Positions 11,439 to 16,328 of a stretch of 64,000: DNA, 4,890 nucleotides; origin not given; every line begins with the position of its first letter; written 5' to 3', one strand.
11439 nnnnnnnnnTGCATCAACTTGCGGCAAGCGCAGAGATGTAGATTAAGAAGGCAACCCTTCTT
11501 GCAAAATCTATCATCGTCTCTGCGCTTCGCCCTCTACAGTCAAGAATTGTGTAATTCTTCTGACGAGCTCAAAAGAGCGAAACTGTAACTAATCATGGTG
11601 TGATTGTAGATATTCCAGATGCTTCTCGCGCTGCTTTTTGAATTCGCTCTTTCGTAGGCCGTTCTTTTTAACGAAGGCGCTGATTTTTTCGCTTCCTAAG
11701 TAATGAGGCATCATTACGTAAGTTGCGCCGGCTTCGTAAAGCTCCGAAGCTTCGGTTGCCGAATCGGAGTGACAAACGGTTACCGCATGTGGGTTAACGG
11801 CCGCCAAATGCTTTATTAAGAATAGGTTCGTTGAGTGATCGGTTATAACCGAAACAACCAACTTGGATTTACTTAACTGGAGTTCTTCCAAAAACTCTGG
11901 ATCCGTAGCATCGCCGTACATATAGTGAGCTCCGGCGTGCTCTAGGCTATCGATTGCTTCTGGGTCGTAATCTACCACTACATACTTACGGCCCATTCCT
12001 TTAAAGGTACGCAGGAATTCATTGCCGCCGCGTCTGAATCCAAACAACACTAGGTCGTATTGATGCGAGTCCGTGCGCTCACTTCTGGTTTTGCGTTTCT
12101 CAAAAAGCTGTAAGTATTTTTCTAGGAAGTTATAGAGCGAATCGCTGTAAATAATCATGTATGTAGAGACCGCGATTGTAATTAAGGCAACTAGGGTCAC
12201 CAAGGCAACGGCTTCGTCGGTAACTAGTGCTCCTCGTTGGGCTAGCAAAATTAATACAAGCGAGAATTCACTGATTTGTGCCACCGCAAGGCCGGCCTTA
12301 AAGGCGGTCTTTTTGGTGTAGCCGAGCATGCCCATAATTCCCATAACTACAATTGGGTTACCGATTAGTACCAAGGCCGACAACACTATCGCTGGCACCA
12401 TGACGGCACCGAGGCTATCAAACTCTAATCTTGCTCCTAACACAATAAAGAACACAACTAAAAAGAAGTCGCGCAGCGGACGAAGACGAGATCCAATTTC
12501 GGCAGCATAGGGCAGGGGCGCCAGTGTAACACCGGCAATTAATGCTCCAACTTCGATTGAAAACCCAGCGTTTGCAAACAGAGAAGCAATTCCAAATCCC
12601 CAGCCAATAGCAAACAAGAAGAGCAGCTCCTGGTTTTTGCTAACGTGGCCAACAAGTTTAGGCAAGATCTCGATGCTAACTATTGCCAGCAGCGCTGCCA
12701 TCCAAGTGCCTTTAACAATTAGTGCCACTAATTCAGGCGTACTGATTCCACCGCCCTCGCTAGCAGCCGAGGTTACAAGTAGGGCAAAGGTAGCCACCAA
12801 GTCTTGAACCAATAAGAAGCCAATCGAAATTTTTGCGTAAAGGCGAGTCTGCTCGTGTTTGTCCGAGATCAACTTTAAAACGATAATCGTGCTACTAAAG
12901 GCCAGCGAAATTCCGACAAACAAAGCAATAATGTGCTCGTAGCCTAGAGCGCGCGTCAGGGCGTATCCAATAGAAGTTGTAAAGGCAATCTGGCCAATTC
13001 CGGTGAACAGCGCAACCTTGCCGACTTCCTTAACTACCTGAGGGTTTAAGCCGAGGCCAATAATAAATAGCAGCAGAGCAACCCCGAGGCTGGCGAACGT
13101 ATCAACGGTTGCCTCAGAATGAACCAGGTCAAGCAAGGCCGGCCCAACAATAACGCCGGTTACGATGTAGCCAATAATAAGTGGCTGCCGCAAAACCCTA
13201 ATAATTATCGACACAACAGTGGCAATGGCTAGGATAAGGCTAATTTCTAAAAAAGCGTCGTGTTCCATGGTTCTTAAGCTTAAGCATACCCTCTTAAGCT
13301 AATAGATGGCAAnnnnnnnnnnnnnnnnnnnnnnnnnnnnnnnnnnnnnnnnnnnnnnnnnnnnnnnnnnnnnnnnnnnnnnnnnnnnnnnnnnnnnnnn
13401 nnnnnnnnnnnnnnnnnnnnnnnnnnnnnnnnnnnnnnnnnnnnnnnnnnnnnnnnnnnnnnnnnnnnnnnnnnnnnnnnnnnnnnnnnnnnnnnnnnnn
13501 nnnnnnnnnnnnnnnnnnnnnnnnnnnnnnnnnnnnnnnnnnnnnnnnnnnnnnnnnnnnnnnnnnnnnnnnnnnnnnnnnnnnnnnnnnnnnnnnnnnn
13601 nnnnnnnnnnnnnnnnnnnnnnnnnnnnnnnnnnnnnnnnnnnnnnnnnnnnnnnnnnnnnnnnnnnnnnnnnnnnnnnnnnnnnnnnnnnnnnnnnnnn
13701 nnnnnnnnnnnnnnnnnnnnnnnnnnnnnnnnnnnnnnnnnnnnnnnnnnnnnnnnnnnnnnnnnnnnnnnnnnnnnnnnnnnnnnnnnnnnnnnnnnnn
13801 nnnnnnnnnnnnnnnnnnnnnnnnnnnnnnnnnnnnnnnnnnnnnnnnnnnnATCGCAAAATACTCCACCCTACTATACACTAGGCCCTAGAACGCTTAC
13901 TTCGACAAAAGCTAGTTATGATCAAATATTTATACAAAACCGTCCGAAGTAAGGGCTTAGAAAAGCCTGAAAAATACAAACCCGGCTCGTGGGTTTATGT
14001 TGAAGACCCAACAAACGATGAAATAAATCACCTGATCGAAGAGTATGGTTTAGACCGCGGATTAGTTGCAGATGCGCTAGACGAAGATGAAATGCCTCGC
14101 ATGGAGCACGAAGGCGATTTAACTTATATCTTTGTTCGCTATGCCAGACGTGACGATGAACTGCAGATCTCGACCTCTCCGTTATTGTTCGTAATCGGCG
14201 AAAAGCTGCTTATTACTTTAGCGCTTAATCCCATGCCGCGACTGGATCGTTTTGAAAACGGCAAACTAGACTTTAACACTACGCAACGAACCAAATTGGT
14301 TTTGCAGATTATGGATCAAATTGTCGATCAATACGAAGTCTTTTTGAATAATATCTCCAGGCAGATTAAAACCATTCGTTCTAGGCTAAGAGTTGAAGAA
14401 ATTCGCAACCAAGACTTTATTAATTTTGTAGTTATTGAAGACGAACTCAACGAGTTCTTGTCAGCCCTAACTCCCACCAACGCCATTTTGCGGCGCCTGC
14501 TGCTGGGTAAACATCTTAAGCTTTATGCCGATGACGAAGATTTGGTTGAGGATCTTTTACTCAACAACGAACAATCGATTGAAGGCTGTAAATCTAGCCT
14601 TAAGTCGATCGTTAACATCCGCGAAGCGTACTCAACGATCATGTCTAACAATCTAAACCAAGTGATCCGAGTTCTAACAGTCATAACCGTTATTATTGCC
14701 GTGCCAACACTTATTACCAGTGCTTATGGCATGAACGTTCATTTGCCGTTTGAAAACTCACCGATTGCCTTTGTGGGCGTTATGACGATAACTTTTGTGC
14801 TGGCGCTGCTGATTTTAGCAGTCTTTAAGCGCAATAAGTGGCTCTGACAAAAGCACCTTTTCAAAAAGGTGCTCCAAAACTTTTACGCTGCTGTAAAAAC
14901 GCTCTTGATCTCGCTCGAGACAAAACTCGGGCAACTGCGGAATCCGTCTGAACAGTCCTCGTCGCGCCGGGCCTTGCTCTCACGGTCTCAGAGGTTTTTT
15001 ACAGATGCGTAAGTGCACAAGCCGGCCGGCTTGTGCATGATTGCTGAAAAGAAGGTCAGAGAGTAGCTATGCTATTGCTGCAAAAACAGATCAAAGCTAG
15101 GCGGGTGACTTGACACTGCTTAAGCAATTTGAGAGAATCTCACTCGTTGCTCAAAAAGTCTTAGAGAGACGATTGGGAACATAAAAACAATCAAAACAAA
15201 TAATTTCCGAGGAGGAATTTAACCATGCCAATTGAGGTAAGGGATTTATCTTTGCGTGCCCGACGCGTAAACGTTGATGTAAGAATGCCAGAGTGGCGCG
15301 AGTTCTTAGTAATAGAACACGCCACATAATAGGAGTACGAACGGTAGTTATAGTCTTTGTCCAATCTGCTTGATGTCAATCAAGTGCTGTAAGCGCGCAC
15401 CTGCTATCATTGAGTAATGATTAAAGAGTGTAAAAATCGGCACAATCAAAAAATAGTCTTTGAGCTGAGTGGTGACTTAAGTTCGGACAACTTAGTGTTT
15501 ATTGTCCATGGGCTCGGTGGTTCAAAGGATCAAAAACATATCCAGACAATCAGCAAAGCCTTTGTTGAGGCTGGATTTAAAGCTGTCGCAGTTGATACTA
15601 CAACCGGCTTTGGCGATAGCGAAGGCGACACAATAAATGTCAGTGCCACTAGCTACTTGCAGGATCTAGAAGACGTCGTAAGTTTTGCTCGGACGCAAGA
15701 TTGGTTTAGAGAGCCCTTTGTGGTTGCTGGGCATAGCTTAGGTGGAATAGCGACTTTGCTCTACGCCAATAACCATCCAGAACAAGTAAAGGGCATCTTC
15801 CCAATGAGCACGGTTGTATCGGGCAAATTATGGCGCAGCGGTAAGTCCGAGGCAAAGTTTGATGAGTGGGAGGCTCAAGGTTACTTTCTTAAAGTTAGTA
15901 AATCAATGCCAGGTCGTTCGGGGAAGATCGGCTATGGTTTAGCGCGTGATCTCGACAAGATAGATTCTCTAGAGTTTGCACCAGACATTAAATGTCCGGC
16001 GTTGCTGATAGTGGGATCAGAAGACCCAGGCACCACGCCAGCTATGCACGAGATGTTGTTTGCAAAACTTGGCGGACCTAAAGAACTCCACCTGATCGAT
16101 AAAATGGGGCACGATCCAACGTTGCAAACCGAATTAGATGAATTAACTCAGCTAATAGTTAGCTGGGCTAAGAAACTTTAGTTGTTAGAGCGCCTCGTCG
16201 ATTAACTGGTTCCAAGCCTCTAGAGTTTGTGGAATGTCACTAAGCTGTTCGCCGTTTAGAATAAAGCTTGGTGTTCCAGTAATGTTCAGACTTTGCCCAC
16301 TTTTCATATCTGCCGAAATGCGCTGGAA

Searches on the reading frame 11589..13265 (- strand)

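Call 49: search_protein_families(library=pfam, proteins=[window:11589-13265:-], max_evalue=0.00001)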
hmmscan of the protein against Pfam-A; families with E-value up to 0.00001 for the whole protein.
window:11589-13265:- (558 aa): 2 families
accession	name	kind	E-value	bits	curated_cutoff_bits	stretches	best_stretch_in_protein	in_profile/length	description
PF00999.27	Na_H_Exchanger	-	3.4e-45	154.9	26.2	1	13-369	2-367/375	Sodium/hydrogen exchanger, transmembrane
PF02254.24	TrkA_N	-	1.6e-20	74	23.8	1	406-520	2-116/116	TrkA-N domain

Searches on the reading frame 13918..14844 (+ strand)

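Call 74: search_protein_families(library=pfam, proteins=[window:13918-14844:+], max_evalue=0.001)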
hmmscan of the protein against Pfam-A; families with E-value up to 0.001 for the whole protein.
window:13918-14844:+ (309 aa): 2 families
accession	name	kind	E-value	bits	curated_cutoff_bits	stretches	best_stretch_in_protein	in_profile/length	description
PF01544.23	CorA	-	5.8e-52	177.2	27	1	24-305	5-292/292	CorA-like Mg2+ transporter protein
PF20237.3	DUF6594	-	0.00012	22.5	30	1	117-305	71-223/238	Family of unknown function (DUF6594)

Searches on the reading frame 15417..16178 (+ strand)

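Call 74: search_protein_families(library=pfam, proteins=[window:15417-16178:+], max_evalue=0.001)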
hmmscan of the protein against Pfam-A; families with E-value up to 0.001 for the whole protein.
window:15417-16178:+ (254 aa): 12 families
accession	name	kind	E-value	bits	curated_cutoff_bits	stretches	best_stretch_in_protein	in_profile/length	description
PF12146.15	Hydrolase_4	-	4.5e-23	82.2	27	2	24-137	4-114/239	Serine aminopeptidase, S33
PF02129.25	Peptidase_S15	-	1.9e-11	44.6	23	1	43-160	40-160/262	X-Pro dipeptidyl-peptidase (S15 family)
PF00561.26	Abhydrolase_1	-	5.8e-11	43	25.8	1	26-132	2-102/245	alpha/beta hydrolase fold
PF12697.13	Abhydrolase_6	-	1.9e-10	42.2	26.3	1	27-237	1-209/217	Alpha/beta hydrolase family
PF00326.27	Peptidase_S9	-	8.4e-07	29.1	22.6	1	80-232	44-187/213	Prolyl oligopeptidase family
PF00756.26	Esterase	-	3.3e-06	27.5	22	1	101-163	117-177/251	Putative esterase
PF10142.15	PhoPQ_related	-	8.8e-06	25.1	20.3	1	89-251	162-321/367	PhoPQ-activated pathogenicity-related protein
PF05448.18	AXE1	-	1e-05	25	21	1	99-242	176-313/321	Acetyl xylan esterase (AXE1)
PF01738.24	DLH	-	3.7e-05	23.8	21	0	27-126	16-123/217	Dienelactone hydrolase family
PF20408.4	Abhydrolase_11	-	0.00021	21.5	27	0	25-128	3-103/193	Alpha/beta hydrolase domain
PF08538.16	DUF1749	-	0.00029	20.5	24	1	9-126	14-136/299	Protein of unknown function (DUF1749)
PF12695.13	Abhydrolase_5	-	0.00031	21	27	1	99-130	57-87/164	Alpha/beta hydrolase family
